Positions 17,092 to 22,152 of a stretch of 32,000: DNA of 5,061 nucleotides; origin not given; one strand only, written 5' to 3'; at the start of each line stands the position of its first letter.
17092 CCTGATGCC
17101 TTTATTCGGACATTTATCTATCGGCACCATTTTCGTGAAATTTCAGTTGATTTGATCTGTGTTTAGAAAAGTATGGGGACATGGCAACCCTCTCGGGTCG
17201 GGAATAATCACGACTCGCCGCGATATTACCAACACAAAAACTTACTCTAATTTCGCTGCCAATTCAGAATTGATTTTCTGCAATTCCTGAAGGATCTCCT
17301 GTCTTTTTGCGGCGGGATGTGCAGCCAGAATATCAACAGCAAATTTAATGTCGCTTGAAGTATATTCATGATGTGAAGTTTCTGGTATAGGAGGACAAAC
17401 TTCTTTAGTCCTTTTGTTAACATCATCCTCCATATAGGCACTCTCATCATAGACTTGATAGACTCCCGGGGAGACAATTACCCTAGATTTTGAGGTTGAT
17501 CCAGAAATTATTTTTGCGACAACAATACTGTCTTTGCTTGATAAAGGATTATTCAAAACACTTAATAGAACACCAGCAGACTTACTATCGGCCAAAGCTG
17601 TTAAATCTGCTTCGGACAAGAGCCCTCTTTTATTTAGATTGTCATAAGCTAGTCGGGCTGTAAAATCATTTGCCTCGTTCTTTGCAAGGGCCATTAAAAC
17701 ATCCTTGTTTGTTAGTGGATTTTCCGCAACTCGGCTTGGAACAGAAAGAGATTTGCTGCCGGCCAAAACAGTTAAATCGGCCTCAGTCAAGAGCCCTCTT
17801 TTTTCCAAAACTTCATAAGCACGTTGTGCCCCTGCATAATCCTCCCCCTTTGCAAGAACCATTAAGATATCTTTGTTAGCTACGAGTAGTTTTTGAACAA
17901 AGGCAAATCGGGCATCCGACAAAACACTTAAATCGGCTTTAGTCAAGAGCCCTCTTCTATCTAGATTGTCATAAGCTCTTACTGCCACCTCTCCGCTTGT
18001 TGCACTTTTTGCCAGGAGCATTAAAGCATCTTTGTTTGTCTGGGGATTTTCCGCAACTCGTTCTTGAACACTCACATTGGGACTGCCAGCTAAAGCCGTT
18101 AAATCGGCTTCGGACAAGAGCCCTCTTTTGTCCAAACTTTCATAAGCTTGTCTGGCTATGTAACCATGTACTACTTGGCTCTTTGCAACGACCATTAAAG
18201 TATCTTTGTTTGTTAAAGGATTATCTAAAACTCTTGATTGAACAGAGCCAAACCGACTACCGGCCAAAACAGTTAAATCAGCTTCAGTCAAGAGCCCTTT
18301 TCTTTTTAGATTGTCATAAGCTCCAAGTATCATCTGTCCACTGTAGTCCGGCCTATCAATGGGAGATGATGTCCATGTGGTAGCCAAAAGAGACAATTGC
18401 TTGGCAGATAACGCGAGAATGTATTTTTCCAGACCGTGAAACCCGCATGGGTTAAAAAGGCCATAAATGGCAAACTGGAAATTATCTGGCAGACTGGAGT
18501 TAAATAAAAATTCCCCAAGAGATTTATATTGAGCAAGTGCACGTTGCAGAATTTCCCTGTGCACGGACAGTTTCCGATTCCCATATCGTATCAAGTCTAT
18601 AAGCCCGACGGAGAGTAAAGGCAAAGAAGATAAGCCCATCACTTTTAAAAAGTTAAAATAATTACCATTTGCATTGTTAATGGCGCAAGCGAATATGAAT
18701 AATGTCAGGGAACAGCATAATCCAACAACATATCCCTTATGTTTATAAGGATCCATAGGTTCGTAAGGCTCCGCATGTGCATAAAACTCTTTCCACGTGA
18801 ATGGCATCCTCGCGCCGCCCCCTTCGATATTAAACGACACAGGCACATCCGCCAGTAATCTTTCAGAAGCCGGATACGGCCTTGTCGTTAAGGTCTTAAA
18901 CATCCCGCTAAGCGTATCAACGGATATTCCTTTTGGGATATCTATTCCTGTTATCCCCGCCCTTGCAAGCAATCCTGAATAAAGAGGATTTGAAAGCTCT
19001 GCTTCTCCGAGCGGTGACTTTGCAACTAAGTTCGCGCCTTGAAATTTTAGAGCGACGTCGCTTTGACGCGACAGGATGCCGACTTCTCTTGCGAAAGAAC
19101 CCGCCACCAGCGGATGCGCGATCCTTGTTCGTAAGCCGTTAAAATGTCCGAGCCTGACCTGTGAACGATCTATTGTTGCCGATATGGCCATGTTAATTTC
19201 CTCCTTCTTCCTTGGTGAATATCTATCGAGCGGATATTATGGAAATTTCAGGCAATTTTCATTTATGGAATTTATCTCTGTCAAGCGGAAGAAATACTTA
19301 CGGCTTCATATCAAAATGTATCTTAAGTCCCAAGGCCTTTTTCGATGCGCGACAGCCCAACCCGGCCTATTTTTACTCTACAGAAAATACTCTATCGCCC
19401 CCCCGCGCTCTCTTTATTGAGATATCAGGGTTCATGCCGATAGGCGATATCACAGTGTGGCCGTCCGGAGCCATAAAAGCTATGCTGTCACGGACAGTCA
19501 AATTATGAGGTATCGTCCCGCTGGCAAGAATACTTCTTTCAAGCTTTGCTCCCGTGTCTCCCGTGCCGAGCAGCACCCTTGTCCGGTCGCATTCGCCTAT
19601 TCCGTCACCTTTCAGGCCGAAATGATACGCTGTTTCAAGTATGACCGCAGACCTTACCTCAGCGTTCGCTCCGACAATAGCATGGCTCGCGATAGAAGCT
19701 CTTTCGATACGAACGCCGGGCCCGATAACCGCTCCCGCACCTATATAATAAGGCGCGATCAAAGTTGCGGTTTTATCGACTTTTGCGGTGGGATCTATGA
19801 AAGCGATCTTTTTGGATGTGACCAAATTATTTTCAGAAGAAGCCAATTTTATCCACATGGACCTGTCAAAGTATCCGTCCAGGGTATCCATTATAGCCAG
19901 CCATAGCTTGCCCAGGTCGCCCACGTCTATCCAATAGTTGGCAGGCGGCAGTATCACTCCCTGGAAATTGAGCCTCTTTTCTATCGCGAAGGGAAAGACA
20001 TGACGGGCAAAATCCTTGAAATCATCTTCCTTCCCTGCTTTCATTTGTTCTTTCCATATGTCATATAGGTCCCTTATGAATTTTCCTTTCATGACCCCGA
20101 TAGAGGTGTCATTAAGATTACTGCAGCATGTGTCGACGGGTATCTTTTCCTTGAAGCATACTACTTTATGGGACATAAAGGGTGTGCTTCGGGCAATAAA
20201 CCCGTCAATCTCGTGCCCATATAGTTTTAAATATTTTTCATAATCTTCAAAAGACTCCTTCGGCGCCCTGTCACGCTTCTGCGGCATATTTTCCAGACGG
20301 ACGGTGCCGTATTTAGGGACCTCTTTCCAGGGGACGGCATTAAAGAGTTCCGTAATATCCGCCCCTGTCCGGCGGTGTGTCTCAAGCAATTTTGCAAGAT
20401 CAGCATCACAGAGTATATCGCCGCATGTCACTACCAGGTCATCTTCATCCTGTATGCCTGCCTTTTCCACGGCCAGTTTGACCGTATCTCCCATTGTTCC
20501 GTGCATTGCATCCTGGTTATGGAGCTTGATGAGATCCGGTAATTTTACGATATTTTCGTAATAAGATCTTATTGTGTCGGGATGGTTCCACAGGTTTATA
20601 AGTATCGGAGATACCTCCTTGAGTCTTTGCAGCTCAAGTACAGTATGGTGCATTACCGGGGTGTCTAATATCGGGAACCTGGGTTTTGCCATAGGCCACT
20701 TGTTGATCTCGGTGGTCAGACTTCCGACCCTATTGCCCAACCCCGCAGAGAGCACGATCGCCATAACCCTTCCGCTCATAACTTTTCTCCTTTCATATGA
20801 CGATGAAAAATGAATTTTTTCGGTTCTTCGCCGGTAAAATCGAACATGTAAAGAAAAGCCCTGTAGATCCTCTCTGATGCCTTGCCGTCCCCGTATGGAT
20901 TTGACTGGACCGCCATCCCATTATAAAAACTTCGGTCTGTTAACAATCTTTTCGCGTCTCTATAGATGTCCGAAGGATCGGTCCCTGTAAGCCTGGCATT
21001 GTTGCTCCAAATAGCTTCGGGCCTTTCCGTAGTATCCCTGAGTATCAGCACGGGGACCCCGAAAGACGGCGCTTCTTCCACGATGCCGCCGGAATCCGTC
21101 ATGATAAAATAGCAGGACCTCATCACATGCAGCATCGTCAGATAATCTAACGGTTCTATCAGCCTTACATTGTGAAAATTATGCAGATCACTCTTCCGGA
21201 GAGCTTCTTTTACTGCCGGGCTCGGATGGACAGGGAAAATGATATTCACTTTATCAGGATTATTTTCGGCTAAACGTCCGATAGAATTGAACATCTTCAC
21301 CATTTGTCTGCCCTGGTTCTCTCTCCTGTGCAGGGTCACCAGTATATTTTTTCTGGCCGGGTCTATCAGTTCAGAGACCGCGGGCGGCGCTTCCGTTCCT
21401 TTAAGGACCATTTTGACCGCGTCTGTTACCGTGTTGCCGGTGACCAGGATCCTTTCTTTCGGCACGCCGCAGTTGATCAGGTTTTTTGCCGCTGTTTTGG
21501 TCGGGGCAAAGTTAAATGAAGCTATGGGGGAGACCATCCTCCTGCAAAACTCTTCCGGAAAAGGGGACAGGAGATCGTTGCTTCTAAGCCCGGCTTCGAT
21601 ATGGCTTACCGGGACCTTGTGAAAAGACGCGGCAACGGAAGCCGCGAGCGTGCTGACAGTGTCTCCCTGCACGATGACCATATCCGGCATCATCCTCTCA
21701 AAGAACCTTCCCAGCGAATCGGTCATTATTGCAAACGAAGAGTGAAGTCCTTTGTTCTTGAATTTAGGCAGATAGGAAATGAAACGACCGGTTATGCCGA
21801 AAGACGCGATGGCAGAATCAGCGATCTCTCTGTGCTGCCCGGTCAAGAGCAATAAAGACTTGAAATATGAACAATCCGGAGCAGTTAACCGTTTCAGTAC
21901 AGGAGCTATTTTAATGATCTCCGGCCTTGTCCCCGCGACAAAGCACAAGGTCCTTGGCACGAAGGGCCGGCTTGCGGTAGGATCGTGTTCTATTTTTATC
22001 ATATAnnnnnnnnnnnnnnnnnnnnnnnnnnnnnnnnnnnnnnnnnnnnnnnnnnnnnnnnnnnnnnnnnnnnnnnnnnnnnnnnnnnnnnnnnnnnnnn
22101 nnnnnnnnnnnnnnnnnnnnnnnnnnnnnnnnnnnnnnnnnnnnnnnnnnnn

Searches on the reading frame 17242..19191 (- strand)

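Call 4: search_protein_families(library=pfam, proteins=[window:17242-19191:-], max_evalue=0.01)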
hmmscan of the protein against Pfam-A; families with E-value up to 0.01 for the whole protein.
window:17242-19191:- (649 aa): 2 families
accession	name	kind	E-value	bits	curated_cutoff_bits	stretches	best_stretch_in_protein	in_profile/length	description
PF07900.17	DUF1670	-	0.00057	19.8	25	0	336-387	83-134/220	Protein of unknown function (DUF1670)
PF01335.27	DED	-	0.00058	20.5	35.9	0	455-477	39-61/82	Death effector domain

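Call 8: search_protein_families(library=ncbifam, proteins=[window:17242-19191:-], max_evalue=0.1)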
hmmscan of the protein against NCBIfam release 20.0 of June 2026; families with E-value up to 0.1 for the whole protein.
window:17242-19191:- (649 aa): 0 families

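Call 9: search_protein_families(library=padloc, proteins=[window:17242-19191:-], max_evalue=0.1)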
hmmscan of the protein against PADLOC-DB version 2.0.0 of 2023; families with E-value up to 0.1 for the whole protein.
window:17242-19191:- (649 aa): 0 families

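Call 10: search_protein_families(library=phrogs, proteins=[window:17242-19191:-], max_evalue=0.1)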
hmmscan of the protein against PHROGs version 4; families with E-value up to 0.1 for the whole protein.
window:17242-19191:- (649 aa): 2 families
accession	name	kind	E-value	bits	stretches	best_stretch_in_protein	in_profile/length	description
phrog_38564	-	unknown function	0.015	16.5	0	490-505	34-49/75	-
phrog_32766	-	unknown function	0.022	16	0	458-481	30-53/113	-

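Call 23: search_protein_families(library=pfam, proteins=[L001:14060-14359:+, L001:14482-20664:+, L001:20805-22454:+], max_evalue=0.1)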
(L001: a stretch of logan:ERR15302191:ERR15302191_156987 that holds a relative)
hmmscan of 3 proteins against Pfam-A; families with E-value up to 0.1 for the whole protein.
L001:14060-14359:+ (99 aa): 2 families
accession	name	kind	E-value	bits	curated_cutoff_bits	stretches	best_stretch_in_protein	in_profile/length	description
PF13499.12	EF-hand_7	-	0.0039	17.9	30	1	13-44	2-36/67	EF-hand domain pair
PF13405.12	EF-hand_6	-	0.033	14.4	25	0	16-39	3-26/30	EF-hand domain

L001:14482-20664:+ (2060 aa): 1 family
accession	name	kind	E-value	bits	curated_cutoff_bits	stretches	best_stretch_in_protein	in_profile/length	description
PF23914.1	TPR_CcmH_CycH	-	0.0046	17.3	42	0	562-623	55-116/158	Cytochrome c-type biogenesis protein H TPR domain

L001:20805-22454:+ (549 aa): 0 families

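Call 43: search_protein_families(library=pfam, proteins=[P0011, P0012, P0013, P0014, P0015, P0016, L004:3545-5083:+, L004:5171-6715:+, L004:1-1158:+], max_evalue=0.01)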
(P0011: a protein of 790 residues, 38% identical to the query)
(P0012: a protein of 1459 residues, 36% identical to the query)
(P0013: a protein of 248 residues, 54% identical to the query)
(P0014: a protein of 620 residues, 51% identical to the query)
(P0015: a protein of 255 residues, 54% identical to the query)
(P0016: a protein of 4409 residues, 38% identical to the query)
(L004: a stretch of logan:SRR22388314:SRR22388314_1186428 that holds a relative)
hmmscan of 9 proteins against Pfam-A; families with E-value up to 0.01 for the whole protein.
P0011 (790 aa): 0 families

P0012 (1459 aa): 1 family
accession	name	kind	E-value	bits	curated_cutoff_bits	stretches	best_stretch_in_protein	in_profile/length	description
PF02156.21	Glyco_hydro_26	-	2.7e-09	37.3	20.2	1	121-177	174-232/311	Glycosyl hydrolase family 26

P0013 (248 aa): 0 families

P0014 (620 aa): 0 families

P0015 (255 aa): 0 families

P0016 (4409 aa): 1 family
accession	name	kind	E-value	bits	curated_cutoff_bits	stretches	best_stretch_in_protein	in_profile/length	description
PF07517.20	SecA_DEAD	-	1.5e-11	44.5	24.6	1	1822-2109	79-265/290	SecA DEAD-like domain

L004:3545-5083:+ (512 aa): 2 families
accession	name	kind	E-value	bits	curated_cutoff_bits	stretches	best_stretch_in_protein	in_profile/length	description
PF14559.12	TPR_19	-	0.00014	22.6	25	0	135-167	24-56/68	Tetratricopeptide repeat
PF07719.23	TPR_2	-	0.0062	17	27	0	140-162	5-27/34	Tetratricopeptide repeat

L004:5171-6715:+ (514 aa): 0 families

L004:1-1158:+ (385 aa): 0 families

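Call 103: search_protein_families(library=padloc, proteins=[P0011, P0017, P0018, L004:1-1158:+, L001:14482-20664:+, L001:20805-22454:+, L001:14060-14359:+], max_evalue=0.1)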
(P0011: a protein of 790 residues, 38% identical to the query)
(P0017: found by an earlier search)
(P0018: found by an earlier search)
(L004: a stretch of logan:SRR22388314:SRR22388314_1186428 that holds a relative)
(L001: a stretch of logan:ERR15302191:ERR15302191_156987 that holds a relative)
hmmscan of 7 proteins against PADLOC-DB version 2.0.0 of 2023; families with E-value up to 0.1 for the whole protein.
P0011 (790 aa): 0 families

P0017 (512 aa): 0 families

P0018 (514 aa): 0 families

L004:1-1158:+ (385 aa): 0 families

L001:14482-20664:+ (2060 aa): 0 families

L001:20805-22454:+ (549 aa): 0 families

L001:14060-14359:+ (99 aa): 0 families

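Call 104: search_protein_families(library=ncbifam, proteins=[P0011, P0017, P0018, L004:1-1158:+, L001:14482-20664:+, L001:20805-22454:+, L001:14060-14359:+], max_evalue=0.1)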
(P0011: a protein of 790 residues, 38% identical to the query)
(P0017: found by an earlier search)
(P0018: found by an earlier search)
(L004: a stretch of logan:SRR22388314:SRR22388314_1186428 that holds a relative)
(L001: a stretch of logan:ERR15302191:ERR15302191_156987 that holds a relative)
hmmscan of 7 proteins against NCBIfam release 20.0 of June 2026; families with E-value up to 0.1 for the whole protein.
P0011 (790 aa): 0 families

P0017 (512 aa): 1 family
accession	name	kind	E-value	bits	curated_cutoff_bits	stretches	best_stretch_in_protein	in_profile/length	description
TIGR01288.1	nodI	equivalog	0.038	13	424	1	399-459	67-125/303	nodulation factor ABC transporter ATP-binding protein NodI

P0018 (514 aa): 1 family
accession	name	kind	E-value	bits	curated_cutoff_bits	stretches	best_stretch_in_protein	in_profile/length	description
NF047777.1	LIC_11502_fam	equivalog_domain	0.067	13.8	75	0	373-406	3-36/82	LIC_11502 family protein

L004:1-1158:+ (385 aa): 0 families

L001:14482-20664:+ (2060 aa): 0 families

L001:20805-22454:+ (549 aa): 0 families

L001:14060-14359:+ (99 aa): 1 family
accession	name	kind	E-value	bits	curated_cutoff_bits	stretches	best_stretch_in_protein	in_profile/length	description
NF041410.1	XopAW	subfamily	0.0092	15.8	120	1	17-58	30-75/235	XopAW family type III secretion system calcium-binding effector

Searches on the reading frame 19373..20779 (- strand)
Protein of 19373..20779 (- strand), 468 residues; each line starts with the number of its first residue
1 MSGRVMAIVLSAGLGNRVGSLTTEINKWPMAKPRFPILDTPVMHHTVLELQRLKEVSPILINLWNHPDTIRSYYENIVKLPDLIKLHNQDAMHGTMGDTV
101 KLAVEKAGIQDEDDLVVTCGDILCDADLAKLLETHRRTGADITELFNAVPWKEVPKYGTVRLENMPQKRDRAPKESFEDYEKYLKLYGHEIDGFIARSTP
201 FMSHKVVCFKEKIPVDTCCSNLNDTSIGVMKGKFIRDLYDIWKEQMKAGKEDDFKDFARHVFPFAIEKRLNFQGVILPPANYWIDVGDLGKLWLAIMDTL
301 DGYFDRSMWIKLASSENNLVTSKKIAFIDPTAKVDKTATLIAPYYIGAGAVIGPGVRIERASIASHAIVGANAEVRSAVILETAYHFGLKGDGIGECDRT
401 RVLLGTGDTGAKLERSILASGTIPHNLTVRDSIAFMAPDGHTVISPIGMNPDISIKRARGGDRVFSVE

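Call 4: search_protein_families(library=pfam, proteins=[window:19373-20779:-], max_evalue=0.01)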
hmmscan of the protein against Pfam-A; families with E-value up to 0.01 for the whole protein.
window:19373-20779:- (468 aa): 4 families
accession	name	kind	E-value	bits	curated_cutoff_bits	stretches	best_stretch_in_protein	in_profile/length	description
PF00483.29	NTP_transferase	-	3.1e-17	63.4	21.2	1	7-164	2-153/245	Nucleotidyl transferase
PF00132.30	Hexapep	-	3.1e-05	23.9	27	1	345-376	3-35/36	Bacterial transferase hexapeptide (six repeats)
PF12804.13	NTP_transf_3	-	0.00015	22.5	27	1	7-143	1-119/160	MobA-like NTP transferase domain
PF25084.1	LbH_EIF2B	-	0.0004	20.8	54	1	330-382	26-77/105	EIF2B subunit epsilon LbH domain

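Call 33: find_related_loci(query=window:19373-20779:-, collection=genome_contigs, flank=10000)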
Query window:19373-20779:- (468 aa) in genome_contigs; peptide patterns used: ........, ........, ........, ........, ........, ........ (x = any residue, [..] = any of these).
40 stretches matched a pattern, but none encodes a relative of the query by tblastn (E <= 1e-3).
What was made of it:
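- Tried and rejected: A positional-orthology scan with the neighbouring NTP-transferase against GTDB genomes found nothing (call 33).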

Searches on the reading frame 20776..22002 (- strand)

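Call 4: search_protein_families(library=pfam, proteins=[window:20776-22002:-], max_evalue=0.01)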
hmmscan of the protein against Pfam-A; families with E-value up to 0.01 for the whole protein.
window:20776-22002:- (408 aa): 3 families
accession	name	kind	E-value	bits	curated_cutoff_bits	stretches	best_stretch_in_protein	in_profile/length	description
PF02350.25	Epimerase_2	-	4.5e-101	338.6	30.6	1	47-382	9-345/347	UDP-N-acetylglucosamine 2-epimerase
PF13579.12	Glyco_trans_4_4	-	0.0013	19.6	29.7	1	93-190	59-157/158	Glycosyl transferase 4-like domain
PF13439.12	Glyco_transf_4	-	0.0031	18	28.5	0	94-192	61-166/170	Glycosyltransferase Family 4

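Call 23: search_protein_families(library=pfam, proteins=[L001:14060-14359:+, L001:14482-20664:+, L001:20805-22454:+], max_evalue=0.1)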
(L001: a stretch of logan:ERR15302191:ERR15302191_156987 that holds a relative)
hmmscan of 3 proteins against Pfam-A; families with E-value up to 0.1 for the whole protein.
L001:14060-14359:+ (99 aa): 2 families
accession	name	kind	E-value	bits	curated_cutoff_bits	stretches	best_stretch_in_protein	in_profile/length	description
PF13499.12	EF-hand_7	-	0.0039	17.9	30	1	13-44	2-36/67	EF-hand domain pair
PF13405.12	EF-hand_6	-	0.033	14.4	25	0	16-39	3-26/30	EF-hand domain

L001:14482-20664:+ (2060 aa): 1 family
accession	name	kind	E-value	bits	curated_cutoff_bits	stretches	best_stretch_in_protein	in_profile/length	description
PF23914.1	TPR_CcmH_CycH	-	0.0046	17.3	42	0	562-623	55-116/158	Cytochrome c-type biogenesis protein H TPR domain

L001:20805-22454:+ (549 aa): 0 families

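Call 43: search_protein_families(library=pfam, proteins=[P0011, P0012, P0013, P0014, P0015, P0016, L004:3545-5083:+, L004:5171-6715:+, L004:1-1158:+], max_evalue=0.01)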
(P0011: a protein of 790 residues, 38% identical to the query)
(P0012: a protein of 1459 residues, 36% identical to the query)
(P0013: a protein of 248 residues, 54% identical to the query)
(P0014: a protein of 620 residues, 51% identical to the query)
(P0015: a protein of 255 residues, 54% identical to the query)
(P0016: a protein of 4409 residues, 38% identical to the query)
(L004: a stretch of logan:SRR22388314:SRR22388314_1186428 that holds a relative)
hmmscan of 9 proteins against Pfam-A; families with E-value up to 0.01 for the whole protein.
P0011 (790 aa): 0 families

P0012 (1459 aa): 1 family
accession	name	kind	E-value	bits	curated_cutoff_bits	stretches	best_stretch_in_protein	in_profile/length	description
PF02156.21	Glyco_hydro_26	-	2.7e-09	37.3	20.2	1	121-177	174-232/311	Glycosyl hydrolase family 26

P0013 (248 aa): 0 families

P0014 (620 aa): 0 families

P0015 (255 aa): 0 families

P0016 (4409 aa): 1 family
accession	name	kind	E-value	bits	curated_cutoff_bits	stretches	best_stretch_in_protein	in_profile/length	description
PF07517.20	SecA_DEAD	-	1.5e-11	44.5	24.6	1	1822-2109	79-265/290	SecA DEAD-like domain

L004:3545-5083:+ (512 aa): 2 families
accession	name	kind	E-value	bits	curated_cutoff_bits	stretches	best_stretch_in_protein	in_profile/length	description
PF14559.12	TPR_19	-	0.00014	22.6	25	0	135-167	24-56/68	Tetratricopeptide repeat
PF07719.23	TPR_2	-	0.0062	17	27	0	140-162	5-27/34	Tetratricopeptide repeat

L004:5171-6715:+ (514 aa): 0 families

L004:1-1158:+ (385 aa): 0 families

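Call 103: search_protein_families(library=padloc, proteins=[P0011, P0017, P0018, L004:1-1158:+, L001:14482-20664:+, L001:20805-22454:+, L001:14060-14359:+], max_evalue=0.1)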
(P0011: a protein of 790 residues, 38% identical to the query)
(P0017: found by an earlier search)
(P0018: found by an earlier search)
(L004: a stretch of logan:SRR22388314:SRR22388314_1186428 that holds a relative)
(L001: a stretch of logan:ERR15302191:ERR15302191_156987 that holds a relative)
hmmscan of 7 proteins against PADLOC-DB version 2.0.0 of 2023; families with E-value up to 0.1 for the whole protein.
P0011 (790 aa): 0 families

P0017 (512 aa): 0 families

P0018 (514 aa): 0 families

L004:1-1158:+ (385 aa): 0 families

L001:14482-20664:+ (2060 aa): 0 families

L001:20805-22454:+ (549 aa): 0 families

L001:14060-14359:+ (99 aa): 0 families

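Call 104: search_protein_families(library=ncbifam, proteins=[P0011, P0017, P0018, L004:1-1158:+, L001:14482-20664:+, L001:20805-22454:+, L001:14060-14359:+], max_evalue=0.1)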
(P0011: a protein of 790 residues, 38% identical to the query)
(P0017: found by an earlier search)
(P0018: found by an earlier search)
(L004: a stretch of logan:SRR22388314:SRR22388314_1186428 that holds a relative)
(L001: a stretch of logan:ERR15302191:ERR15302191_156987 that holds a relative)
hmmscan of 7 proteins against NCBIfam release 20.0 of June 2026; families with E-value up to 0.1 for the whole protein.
P0011 (790 aa): 0 families

P0017 (512 aa): 1 family
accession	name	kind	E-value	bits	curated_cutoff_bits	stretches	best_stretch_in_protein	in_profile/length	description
TIGR01288.1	nodI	equivalog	0.038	13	424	1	399-459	67-125/303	nodulation factor ABC transporter ATP-binding protein NodI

P0018 (514 aa): 1 family
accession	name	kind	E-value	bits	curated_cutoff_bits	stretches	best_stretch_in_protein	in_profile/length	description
NF047777.1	LIC_11502_fam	equivalog_domain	0.067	13.8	75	0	373-406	3-36/82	LIC_11502 family protein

L004:1-1158:+ (385 aa): 0 families

L001:14482-20664:+ (2060 aa): 0 families

L001:20805-22454:+ (549 aa): 0 families

L001:14060-14359:+ (99 aa): 1 family
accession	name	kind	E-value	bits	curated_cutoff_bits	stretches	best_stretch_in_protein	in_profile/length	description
NF041410.1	XopAW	subfamily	0.0092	15.8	120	1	17-58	30-75/235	XopAW family type III secretion system calcium-binding effector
